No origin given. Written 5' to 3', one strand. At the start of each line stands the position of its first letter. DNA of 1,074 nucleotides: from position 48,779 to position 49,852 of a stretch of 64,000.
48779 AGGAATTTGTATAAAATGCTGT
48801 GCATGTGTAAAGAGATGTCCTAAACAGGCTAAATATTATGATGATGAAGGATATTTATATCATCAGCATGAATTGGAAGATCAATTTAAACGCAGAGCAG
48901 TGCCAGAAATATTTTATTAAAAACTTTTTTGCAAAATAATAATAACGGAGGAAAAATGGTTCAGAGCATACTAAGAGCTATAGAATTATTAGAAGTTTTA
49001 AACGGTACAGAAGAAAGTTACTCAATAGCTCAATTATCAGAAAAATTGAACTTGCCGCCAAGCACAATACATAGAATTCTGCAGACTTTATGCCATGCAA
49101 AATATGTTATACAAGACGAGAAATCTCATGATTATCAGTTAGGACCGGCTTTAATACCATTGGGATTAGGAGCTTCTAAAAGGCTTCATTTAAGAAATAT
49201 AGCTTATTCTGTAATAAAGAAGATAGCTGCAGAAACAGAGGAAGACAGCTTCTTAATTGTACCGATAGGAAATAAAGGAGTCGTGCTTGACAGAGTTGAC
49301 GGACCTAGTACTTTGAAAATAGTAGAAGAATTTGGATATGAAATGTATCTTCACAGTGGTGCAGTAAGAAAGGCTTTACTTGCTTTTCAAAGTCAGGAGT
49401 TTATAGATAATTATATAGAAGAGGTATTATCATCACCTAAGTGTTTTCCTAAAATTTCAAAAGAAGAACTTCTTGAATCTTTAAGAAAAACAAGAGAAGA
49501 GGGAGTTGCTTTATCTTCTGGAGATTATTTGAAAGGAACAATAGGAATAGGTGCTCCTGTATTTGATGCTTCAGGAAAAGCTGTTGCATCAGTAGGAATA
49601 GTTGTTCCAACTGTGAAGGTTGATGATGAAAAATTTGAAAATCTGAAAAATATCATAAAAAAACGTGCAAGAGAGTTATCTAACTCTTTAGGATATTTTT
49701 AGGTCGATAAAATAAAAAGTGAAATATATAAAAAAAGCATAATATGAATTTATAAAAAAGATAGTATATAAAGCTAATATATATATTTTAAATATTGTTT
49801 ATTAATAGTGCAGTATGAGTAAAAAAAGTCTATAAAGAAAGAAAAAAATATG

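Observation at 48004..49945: Duplicated ~90-nt promoter-leader module with palindromic operator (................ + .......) upstream of the ferredoxin-iclR unit and of the gcdDCB-gctAB operon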

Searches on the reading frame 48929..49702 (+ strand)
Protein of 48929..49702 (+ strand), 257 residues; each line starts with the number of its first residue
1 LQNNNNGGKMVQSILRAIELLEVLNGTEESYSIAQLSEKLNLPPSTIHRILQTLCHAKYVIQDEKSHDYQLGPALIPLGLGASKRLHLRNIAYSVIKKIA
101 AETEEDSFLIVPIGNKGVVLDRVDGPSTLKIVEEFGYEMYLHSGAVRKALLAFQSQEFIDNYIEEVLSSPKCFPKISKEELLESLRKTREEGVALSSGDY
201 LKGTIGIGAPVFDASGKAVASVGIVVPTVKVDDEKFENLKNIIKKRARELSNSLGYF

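Call 6: search_protein_families(library=pfam, proteins=[window:48929-49702:+])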
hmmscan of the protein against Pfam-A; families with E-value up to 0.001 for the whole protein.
window:48929-49702:+ (257 aa): 4 families
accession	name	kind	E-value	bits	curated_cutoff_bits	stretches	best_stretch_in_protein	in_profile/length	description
PF01614.24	IclR_C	-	6e-27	94.7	24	1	84-251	5-173/174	Bacterial transcriptional regulator IclR C-terminal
PF09339.16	HTH_IclR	-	1.1e-12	47.9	22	1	13-63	1-51/52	IclR helix-turn-helix domain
PF13412.12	HTH_24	-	0.00023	21.1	21.9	1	29-55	16-42/48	Winged helix-turn-helix DNA-binding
PF13463.12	HTH_27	-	0.00025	21.7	22.2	1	18-67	6-55/68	Winged helix DNA-binding domain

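Call 9: find_related_loci(query=window:48929-49702:+, collection=genome_contigs, flank=4000)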
Query window:48929-49702:+ (257 aa) in genome_contigs; peptide patterns used: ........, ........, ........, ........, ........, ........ (x = any residue, [..] = any of these).
183 stretches matched a pattern; 22 encode a relative of the query (tblastn E <= 1e-3); 22 distinct loci.
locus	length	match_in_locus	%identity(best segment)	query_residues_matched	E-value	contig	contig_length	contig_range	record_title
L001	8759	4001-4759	87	6-257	2e-146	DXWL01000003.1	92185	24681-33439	MAG TPA_asm: Fusobacterium sp. isolate HRGM_Genome_3524 HRGM_Genome_3524_3, whole genome shotgun sequence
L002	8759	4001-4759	85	6-257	2e-146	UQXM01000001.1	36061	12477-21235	uncultured Fusobacterium sp. isolate UMGS734 genome assembly, contig: NODE_695_length_36061_cov_6.844054, whole genome s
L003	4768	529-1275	49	9-256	1e-89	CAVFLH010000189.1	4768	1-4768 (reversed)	uncultured Eubacteriales bacterium isolate H07649-L1_cleanbin_000019 genome assembly, contig: Spades_H07649-L1_contig_15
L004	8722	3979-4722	50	10-256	2e-89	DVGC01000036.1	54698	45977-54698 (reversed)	MAG TPA_asm: Candidatus Copromonas faecavium (nom. illeg.) isolate CHK180-2868 CHK180__C80419_L54698_ERR3414575, whole g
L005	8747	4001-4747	52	10-257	3e-89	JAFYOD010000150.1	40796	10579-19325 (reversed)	MAG: Lachnospiraceae bacterium isolate RGIG7268 Water_buffalos_Cecum-4__c282768, whole genome shotgun sequence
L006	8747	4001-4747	49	9-256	2e-89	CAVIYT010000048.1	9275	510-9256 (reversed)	Paludibacteraceae bacterium isolate G02630-L1_cleanbin_000017 genome assembly, contig: Spades_G02630-L1_contig_3789, who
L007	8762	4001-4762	48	7-256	1e-88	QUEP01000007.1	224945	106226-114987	Clostridium sp. OF03-18AA OF03-18AA.Scaf7, whole genome shotgun sequence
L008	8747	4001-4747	49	9-256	2e-88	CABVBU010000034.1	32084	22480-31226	MAG TPA_asm: uncultured Clostridium sp. isolate MGYG-HGUT-04582 genome assembly, contig: GUT_GENOME283627_34, whole geno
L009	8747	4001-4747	49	9-256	1e-88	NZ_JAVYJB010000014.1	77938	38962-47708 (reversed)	Pilosibacter fragilis strain CSJ-4 CSJ-4_ctg0015, whole genome shotgun sequence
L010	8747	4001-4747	48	9-256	3e-88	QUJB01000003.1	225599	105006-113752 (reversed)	Clostridium sp. AM30-24 AM30-24.Scaf3, whole genome shotgun sequence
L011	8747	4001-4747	49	9-256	6e-88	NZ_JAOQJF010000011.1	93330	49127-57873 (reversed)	Alitiscatomonas aceti strain f_CCE .18048_1_85.11, whole genome shotgun sequence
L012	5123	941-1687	48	9-256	9e-88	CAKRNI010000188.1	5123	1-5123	MAG: uncultured Lachnospiraceae bacterium isolate REFINED_METABAT215_TOP10_CONTIGS_1500_ASSEMBLY_K77_MERGED__Hadza_PheCh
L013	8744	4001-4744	52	10-256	5e-88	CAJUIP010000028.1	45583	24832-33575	MAG TPA_asm: uncultured Lachnospiraceae bacterium isolate MGBC137839 genome assembly, contig: MGBC137839.28, whole genom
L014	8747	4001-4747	49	9-256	2e-87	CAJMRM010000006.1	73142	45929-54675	TPA_asm: uncultured bacterium isolate ERR3160556-bin.6 genome assembly, contig: NODE_329_length_73142_cov_7.988657, whol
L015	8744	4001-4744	51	10-256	1e-86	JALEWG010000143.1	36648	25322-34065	MAG: Lachnospiraceae bacterium isolate SUG393 k141_5052821, whole genome shotgun sequence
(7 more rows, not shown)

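Call 20: find_homologous_proteins(query=window:48929-49702:+, max_evalue=1e-20)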
Query window:48929-49702:+ (257 aa): 240 proteins with E <= 1e-20 among 2121 candidates; the best 120 are listed.
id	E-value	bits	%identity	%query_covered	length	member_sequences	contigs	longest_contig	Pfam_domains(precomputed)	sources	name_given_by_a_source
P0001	2.8e-153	526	99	96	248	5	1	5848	PF01614.25,PF09339.17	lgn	-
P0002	3.7e-136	470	87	96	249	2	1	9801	PF01614.25,PF09339.17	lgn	-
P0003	2.4e-134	464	87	96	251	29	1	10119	PF01614.25,PF09339.17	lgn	-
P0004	3.6e-125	434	77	96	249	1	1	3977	PF01614.25,PF09339.17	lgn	-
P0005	4.8e-119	414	75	96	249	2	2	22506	PF01614.25,PF09339.17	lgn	-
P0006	6.1e-96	338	62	96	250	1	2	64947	PF01614.25,PF09339.17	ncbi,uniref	ncbi:IclR family transcriptional regulator [Fusobacterium sp. PH5-44]|uniref:IclR family transcripti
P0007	8.7e-96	338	63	96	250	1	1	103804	PF01614.25,PF09339.17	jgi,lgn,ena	-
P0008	8.2e-94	331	60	96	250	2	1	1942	PF01614.25,PF09339.17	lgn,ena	-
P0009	3.4e-93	329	61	96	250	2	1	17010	PF01614.25,PF09339.17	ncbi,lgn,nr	ncbi:MAG: IclR family transcriptional regulator [Fusobacteriaceae bacterium]|nr:IclR family transcri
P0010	9.1e-92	325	60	96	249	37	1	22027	PF13412.13,PF08279.19,PF01614.25,PF09339.17,PF12802.14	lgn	-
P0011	1.1e-91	324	61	96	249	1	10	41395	PF08279.19,PF01614.25,PF09339.17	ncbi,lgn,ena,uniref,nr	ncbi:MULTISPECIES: IclR family transcriptional regulator [Fusobacterium]|uniref:IclR family transcri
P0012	3.5e-91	323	60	96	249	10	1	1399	PF13412.13,PF08279.19,PF01614.25,PF09339.17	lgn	-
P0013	1.2e-90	321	60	96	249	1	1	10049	PF01614.25,PF09339.17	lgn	-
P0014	2.6e-90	320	58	96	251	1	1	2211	PF01614.25,PF09339.17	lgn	-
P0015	5.5e-90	319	60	96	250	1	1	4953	PF01614.25,PF09339.17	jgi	jgi:DNA-binding IclR family transcriptional regulator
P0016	1.4e-89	317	56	96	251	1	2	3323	PF01614.25,PF09339.17,PF12802.14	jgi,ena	-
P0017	3.5e-89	316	57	96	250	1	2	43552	PF01614.25,PF09339.17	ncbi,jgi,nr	ncbi:MAG: IclR family transcriptional regulator [Fusobacteriaceae bacterium]|jgi:DNA-binding IclR fa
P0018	1.6e-88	314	56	96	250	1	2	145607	PF01614.25,PF09339.17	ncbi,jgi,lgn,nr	ncbi:MAG: IclR family transcriptional regulator [Fusobacteriaceae bacterium]|jgi:DNA-binding IclR fa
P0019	1.2e-86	308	58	96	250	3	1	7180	PF01614.25,PF09339.17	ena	-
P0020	1.2e-85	304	57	96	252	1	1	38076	PF13412.13,PF08279.19,PF01614.25,PF09339.17,PF12802.14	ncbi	-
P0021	1.2e-84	301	55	96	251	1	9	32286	PF13412.13,PF01614.25,PF09339.17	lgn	-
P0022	2.1e-83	297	55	96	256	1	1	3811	PF13412.13,PF01614.25,PF09339.17,PF12802.14,PF25213.2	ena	-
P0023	1.2e-82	295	54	96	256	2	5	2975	PF01614.25,PF09339.17,PF25213.2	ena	-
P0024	1.7e-82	294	53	96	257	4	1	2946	PF01614.25,PF09339.17,PF25213.2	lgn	-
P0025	2.7e-82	294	52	96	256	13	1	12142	PF13412.13,PF01614.25,PF09339.17,PF25213.2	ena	-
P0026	2.7e-82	294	51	96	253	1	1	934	PF13412.13,PF01614.25,PF09339.17,PF25213.2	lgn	-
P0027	4.6e-82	293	54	96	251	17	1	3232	PF13412.13,PF01614.25,PF09339.17,PF12802.14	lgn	-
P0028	8.4e-82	292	52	96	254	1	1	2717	PF01614.25,PF09339.17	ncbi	-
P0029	9.2e-82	292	53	96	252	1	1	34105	PF01614.25,PF09339.17,PF25213.2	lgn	-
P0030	1.3e-81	291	53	96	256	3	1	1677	PF01614.25,PF09339.17,PF25213.2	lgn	-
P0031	1.6e-81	291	55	96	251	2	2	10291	PF13412.13,PF01614.25,PF09339.17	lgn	-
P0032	1.8e-81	291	53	89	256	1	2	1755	PF13412.13,PF01614.25,PF09339.17,PF25213.2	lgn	-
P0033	1.9e-81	291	50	96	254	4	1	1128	PF01614.25,PF09339.17,PF25213.2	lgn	-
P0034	2.3e-81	290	53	96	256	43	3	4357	PF13412.13,PF01614.25,PF09339.17,PF25213.2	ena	-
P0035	4.0e-81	290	53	96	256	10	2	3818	PF01614.25,PF09339.17,PF25213.2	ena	-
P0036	4.7e-81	290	52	96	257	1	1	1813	PF01614.25,PF09339.17,PF25213.2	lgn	-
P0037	8.1e-81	289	49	96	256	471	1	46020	PF13412.13,PF01614.25,PF09339.17,PF25213.2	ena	-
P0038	8.8e-81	289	50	96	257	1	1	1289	PF13412.13,PF01614.25,PF09339.17,PF25213.2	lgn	-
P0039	9.3e-81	289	52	89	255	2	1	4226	PF13412.13,PF01614.25,PF09339.17,PF12802.14,PF25213.2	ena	-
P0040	1.0e-80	288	52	96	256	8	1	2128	PF01614.25,PF09339.17,PF25213.2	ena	-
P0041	1.1e-80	288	52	96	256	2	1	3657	PF01614.25,PF09339.17,PF25213.2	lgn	-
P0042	1.1e-80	288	52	89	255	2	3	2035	PF01614.25,PF09339.17,PF12802.14,PF25213.2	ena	-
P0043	1.3e-80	288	50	96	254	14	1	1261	PF01614.25,PF09339.17,PF25213.2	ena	-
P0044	2.0e-80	287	52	96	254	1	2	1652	PF01614.25,PF09339.17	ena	-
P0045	2.2e-80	287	53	96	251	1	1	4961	PF13412.13,PF01614.25,PF09339.17,PF12802.14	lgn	-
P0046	2.2e-80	287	52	96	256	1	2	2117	PF01614.25,PF09339.17,PF25213.2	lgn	-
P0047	2.3e-80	287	52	96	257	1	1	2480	PF01614.25,PF09339.17,PF25213.2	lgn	-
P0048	2.3e-80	287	52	96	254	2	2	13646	PF01614.25,PF09339.17,PF25213.2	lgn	-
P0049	2.4e-80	287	51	96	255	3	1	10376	PF01614.25,PF09339.17,PF25213.2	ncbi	-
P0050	3.2e-80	287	53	96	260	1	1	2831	PF01614.25,PF09339.17,PF25213.2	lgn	-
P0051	3.7e-80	287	52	96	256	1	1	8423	PF01614.25,PF09339.17,PF12802.14,PF25213.2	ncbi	-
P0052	3.9e-80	286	52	89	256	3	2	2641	PF01614.25,PF09339.17,PF25213.2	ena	-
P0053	5.0e-80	286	51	96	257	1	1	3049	PF13412.13,PF01614.25,PF09339.17,PF25213.2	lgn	-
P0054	6.0e-80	286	52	96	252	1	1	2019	PF01614.25,PF09339.17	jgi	jgi:DNA-binding IclR family transcriptional regulator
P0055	6.7e-80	286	52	88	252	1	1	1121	PF01614.25,PF09339.17,PF25213.2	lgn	-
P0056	1.1e-79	285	49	96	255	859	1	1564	PF01614.25,PF09339.17,PF12802.14,PF25213.2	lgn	-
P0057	1.5e-79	285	49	96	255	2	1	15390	PF13412.13,PF01614.25,PF09339.17,PF25213.2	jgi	-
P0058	1.5e-79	285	53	89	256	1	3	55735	PF01614.25,PF09339.17,PF25213.2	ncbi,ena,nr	ncbi:MAG: IclR family transcriptional regulator [Lachnospiraceae bacterium]|nr:IclR family transcrip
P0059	1.5e-79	285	49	96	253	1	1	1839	PF13412.13,PF01614.25,PF09339.17,PF25213.2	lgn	-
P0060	1.7e-79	284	50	96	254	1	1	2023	PF13412.13,PF01614.25,PF09339.17,PF25213.2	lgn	-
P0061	1.9e-79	284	52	96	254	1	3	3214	PF01614.25,PF09339.17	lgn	-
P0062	2.0e-79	284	51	96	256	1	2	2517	PF01614.25,PF09339.17,PF25213.2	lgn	-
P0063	2.9e-79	284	52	96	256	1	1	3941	PF01614.25,PF09339.17,PF25213.2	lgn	-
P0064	3.0e-79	284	51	96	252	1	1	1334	PF01614.25,PF09339.17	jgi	jgi:DNA-binding IclR family transcriptional regulator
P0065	3.0e-79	284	51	96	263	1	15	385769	PF01614.25,PF09339.17,PF12802.14,PF25213.2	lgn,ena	-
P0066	3.3e-79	283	51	96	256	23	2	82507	PF13412.13,PF01614.25,PF09339.17,PF25213.2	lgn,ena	-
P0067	4.0e-79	283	48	96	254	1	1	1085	PF01614.25,PF09339.17,PF25213.2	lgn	-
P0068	4.0e-79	283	48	96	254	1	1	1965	PF01614.25,PF09339.17,PF25213.2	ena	-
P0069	4.1e-79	283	48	96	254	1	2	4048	PF01614.25,PF09339.17,PF25213.2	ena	-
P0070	4.2e-79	283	51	96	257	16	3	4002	PF01614.25,PF09339.17,PF25213.2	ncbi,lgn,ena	-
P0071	4.3e-79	283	52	96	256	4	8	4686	PF01614.25,PF09339.17,PF25213.2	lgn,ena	-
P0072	4.7e-79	283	52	96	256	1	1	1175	PF01614.25,PF09339.17,PF25213.2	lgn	-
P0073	5.1e-79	283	51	96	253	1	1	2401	PF13412.13,PF01614.25,PF09339.17,PF25213.2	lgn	-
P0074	5.5e-79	283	50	96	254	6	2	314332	PF01614.25,PF09339.17,PF25213.2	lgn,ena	-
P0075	5.6e-79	283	48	96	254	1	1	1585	PF01614.25,PF09339.17,PF25213.2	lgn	-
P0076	6.3e-79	283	50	96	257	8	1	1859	PF01614.25,PF09339.17,PF12802.14,PF25213.2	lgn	-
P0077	7.5e-79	282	48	96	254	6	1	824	PF01614.25,PF09339.17,PF25213.2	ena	-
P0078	7.7e-79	282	51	96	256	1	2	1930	PF01614.25,PF09339.17,PF25213.2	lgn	-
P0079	1.0e-78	282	51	96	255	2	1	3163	PF13412.13,PF01614.25,PF09339.17,PF25213.2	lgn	-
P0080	1.0e-78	282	48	96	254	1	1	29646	PF01614.25,PF09339.17,PF25213.2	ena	-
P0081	1.1e-78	282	52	89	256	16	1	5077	PF13412.13,PF01614.25,PF09339.17,PF25213.2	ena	-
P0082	1.1e-78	282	52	96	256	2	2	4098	PF13412.13,PF01614.25,PF09339.17,PF25213.2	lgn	-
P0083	1.2e-78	282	51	96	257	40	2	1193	PF01614.25,PF09339.17,PF25213.2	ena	-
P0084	1.4e-78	281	48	96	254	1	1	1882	PF01614.25,PF09339.17,PF25213.2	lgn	-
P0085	1.5e-78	281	53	96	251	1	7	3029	PF13412.13,PF01614.25,PF09339.17,PF12802.14,PF25213.2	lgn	-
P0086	1.9e-78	281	51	96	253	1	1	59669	PF01614.25,PF09339.17,PF12802.14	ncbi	-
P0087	2.0e-78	281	48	96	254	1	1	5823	PF01614.25,PF09339.17,PF25213.2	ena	-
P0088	2.0e-78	281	48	96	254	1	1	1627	PF01614.25,PF09339.17,PF25213.2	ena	-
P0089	2.2e-78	281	51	96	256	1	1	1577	PF01614.25,PF09339.17,PF25213.2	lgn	-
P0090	3.8e-78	280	52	96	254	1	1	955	PF01614.25,PF09339.17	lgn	-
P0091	4.1e-78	280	53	96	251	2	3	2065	PF13412.13,PF01614.25,PF09339.17,PF12802.14,PF25213.2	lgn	-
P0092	4.2e-78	280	52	96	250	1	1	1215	PF01614.25,PF09339.17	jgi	jgi:DNA-binding IclR family transcriptional regulator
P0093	4.3e-78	280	49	96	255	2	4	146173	PF13412.13,PF01614.25,PF09339.17,PF25213.2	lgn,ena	-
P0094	4.7e-78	280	49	96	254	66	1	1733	PF01614.25,PF09339.17,PF25213.2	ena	-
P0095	4.8e-78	280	51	96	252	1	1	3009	PF01614.25,PF09339.17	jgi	jgi:DNA-binding IclR family transcriptional regulator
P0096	6.2e-78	279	51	96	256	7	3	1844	PF01614.25,PF09339.17,PF25213.2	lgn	-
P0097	6.5e-78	279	51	89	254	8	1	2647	PF01614.25,PF09339.17,PF25213.2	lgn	-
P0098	9.7e-78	279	50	96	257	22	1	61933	PF01614.25,PF09339.17,PF25213.2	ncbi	-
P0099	1.0e-77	279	48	96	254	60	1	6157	PF01614.25,PF09339.17,PF25213.2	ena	-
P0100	1.2e-77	278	50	96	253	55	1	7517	PF01614.25,PF09339.17,PF25213.2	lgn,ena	-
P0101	1.4e-77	278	52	96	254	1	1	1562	PF01614.25,PF09339.17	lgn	-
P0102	1.9e-77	278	51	96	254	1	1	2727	PF01614.25,PF09339.17,PF25213.2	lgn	-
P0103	1.9e-77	278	48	96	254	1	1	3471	PF01614.25,PF09339.17,PF25213.2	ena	-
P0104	2.7e-77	277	50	93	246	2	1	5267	PF13412.13,PF01614.25,PF09339.17,PF25213.2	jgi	-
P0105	3.3e-77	277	51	96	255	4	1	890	PF13412.13,PF01614.25,PF09339.17,PF12802.14,PF25213.2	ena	-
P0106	3.3e-77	277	52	96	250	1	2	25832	PF13412.13,PF01614.25,PF09339.17,PF25213.2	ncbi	-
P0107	4.3e-77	277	51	96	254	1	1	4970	PF13412.13,PF01614.25,PF09339.17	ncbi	-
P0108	6.5e-77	276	50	96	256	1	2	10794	PF01614.25,PF09339.17,PF25213.2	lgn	-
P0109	9.0e-77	275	51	88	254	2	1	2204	PF01614.25,PF09339.17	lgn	-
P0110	1.3e-76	275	50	88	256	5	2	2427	PF01614.25,PF09339.17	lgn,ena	-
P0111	1.8e-76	274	51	96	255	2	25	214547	PF01614.25,PF09339.17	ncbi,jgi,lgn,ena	jgi:DNA-binding IclR family transcriptional regulator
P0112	2.2e-76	274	50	96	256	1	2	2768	PF01614.25,PF09339.17,PF25213.2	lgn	-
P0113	2.3e-76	274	52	96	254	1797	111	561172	PF13412.13,PF01614.25,PF09339.17,PF25213.2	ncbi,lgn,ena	-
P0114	3.7e-76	273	51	96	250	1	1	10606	PF13412.13,PF01614.25,PF09339.17,PF25213.2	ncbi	-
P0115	4.5e-76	273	50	93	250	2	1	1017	PF13412.13,PF01614.25,PF09339.17,PF25213.2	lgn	-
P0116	4.7e-76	273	51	96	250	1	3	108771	PF13412.13,PF01614.25,PF09339.17,PF25213.2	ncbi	-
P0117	4.7e-76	273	50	88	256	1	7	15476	PF01614.25,PF09339.17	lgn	-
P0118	6.3e-76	273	52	96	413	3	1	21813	PF13412.13,PF01614.25,PF09339.17,PF25213.2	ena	-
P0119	8.9e-76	272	51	96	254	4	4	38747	PF01614.25,PF09339.17,PF25213.2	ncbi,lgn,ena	-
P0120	9.4e-76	272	50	96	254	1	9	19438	PF13412.13,PF01614.25,PF09339.17,PF12802.14,PF25213.2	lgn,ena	-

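Call 24: find_encoding_contigs(protein=P0005, flank=8000, max_places=2)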
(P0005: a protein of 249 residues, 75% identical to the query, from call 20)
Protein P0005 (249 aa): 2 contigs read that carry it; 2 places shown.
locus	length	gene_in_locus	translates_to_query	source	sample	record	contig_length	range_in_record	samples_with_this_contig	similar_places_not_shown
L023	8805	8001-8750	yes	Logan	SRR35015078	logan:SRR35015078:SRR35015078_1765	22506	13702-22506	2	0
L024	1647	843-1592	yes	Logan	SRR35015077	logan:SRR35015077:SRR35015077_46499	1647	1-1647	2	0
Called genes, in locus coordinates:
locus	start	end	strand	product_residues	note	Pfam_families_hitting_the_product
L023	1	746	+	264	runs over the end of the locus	PF00702:Hydrolase, PF13344:Hydrolase_6, PF13419:HAD_2 (faint), PF13242:Hydrolase_like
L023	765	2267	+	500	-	PF00370:FGGY_N, PF02782:FGGY_C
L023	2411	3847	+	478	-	PF00070:Pyr_redox (faint), PF01266:DAO, PF03486:HI0933_like (faint), PF05834:Lycopene_cycl (faint), PF07992:Pyr_redox_2 (faint), PF13450:NAD_binding_8 (weak), PF13738:Pyr_redox_3 (faint), PF04324:Fer2_BFD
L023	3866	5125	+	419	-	PF00070:Pyr_redox (faint), PF00890:FAD_binding_2 (weak), PF01266:DAO (faint), PF03486:HI0933_like (faint), PF07992:Pyr_redox_2, PF12831:FAD_oxidored, PF13450:NAD_binding_8 (weak), PF13738:Pyr_redox_3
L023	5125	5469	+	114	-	PF07892:DUF1667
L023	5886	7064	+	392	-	PF01546:Peptidase_M20 (weak), PF07687:M20_dimer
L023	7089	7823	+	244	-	PF00497:SBP_bac_3, PF10613:Lig_chan-Glu_bd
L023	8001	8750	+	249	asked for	PF09339:HTH_IclR, PF01614:IclR_C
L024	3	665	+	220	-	?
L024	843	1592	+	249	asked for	PF09339:HTH_IclR, PF01614:IclR_C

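Call 25: find_encoding_contigs(protein=P0006, flank=8000, max_places=2)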
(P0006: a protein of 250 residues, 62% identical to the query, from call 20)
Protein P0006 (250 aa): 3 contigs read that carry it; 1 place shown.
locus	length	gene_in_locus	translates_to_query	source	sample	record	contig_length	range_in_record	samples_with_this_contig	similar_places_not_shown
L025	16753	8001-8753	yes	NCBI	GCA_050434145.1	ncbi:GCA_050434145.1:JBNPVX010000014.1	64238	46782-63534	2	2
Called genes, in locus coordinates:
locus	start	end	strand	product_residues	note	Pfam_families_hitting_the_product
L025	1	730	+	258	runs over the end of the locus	PF01435:Peptidase_M48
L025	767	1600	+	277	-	PF08543:Phos_pyr_kin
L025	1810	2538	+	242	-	-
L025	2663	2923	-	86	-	PF02583:Trns_repr_metal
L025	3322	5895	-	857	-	PF00403:HMA, PF00122:E1-E2_ATPase, PF00702:Hydrolase, PF08282:Hydrolase_3 (weak), PF00403:HMA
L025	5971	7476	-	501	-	PF13541:ChlI, PF00493:MCM (faint), PF01078:Mg_chelatase, PF07728:AAA_5 (weak), PF13335:Mg_chelatase_C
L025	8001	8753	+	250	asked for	PF09339:HTH_IclR, PF01614:IclR_C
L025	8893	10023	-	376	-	PF06050:HGD-D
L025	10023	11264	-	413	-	PF06050:HGD-D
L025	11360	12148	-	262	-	PF01869:BcrAD_BadFG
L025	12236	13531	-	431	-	PF03616:Glt_symporter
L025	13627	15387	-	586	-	PF01039:Carboxyl_trans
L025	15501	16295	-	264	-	PF01144:CoA_trans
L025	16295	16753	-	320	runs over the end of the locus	PF01144:CoA_trans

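Call 26: find_encoding_contigs(protein=P0011, flank=8000, max_places=3)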
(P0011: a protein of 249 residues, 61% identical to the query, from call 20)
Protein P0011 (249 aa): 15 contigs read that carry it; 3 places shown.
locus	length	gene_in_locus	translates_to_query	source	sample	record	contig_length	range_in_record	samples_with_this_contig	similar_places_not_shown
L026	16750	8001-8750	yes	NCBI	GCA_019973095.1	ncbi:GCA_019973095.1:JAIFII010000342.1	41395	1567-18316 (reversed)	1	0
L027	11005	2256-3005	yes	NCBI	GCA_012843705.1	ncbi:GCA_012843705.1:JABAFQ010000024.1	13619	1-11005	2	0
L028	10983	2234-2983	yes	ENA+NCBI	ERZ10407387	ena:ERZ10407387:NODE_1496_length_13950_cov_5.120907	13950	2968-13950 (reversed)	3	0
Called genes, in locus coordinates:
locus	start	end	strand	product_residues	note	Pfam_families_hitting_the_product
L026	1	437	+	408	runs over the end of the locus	PF07661:MORN_2 (faint)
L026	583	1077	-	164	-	PF00358:PTS_EIIA_1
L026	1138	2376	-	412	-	PF04055:Radical_SAM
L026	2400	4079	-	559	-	PF02995:DUF229 (faint), PF00884:Sulfatase, PF01663:Phosphodiest (weak), PF16347:SGSH_C (weak)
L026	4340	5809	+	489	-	PF02378:PTS_EIIC, PF00367:PTS_EIIB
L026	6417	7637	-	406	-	PF03616:Glt_symporter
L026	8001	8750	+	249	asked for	PF08279:HTH_11 (faint), PF09339:HTH_IclR, PF01614:IclR_C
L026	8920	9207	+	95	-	PF04277:OAD_gamma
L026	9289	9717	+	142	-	PF00364:Biotin_lipoyl, PF25973:BSH_CzcB (faint)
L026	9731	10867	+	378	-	PF03977:OAD_beta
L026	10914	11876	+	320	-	PF01144:CoA_trans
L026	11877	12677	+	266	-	PF01144:CoA_trans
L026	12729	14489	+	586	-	PF01039:Carboxyl_trans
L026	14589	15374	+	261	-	PF01869:BcrAD_BadFG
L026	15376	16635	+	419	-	PF06050:HGD-D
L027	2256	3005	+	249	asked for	PF08279:HTH_11 (faint), PF09339:HTH_IclR, PF01614:IclR_C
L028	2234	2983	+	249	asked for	PF08279:HTH_11 (faint), PF09339:HTH_IclR, PF01614:IclR_C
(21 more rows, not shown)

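Call 28: find_encoding_contigs(protein=P0007, flank=10000, max_places=1)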
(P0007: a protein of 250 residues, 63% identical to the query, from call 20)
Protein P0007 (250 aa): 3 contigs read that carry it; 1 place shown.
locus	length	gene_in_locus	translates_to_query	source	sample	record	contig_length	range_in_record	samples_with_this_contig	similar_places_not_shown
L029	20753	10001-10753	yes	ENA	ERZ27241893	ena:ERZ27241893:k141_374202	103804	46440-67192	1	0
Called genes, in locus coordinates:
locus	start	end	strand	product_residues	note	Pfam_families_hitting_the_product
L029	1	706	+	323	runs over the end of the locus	PF01144:CoA_trans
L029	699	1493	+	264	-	PF01144:CoA_trans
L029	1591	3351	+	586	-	PF01039:Carboxyl_trans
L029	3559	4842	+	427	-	PF03616:Glt_symporter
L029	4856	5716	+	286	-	PF01869:BcrAD_BadFG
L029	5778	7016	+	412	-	PF06050:HGD-D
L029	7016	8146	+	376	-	PF06050:HGD-D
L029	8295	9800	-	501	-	PF00493:MCM (faint), PF13541:ChlI, PF01078:Mg_chelatase, PF07728:AAA_5, PF13335:Mg_chelatase_C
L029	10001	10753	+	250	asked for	PF09339:HTH_IclR, PF01614:IclR_C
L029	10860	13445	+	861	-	PF00403:HMA, PF00122:E1-E2_ATPase, PF00702:Hydrolase, PF08282:Hydrolase_3 (weak), PF00403:HMA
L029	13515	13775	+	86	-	PF02583:Trns_repr_metal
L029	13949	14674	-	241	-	-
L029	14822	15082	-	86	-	-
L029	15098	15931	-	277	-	PF08543:Phos_pyr_kin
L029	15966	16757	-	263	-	PF01435:Peptidase_M48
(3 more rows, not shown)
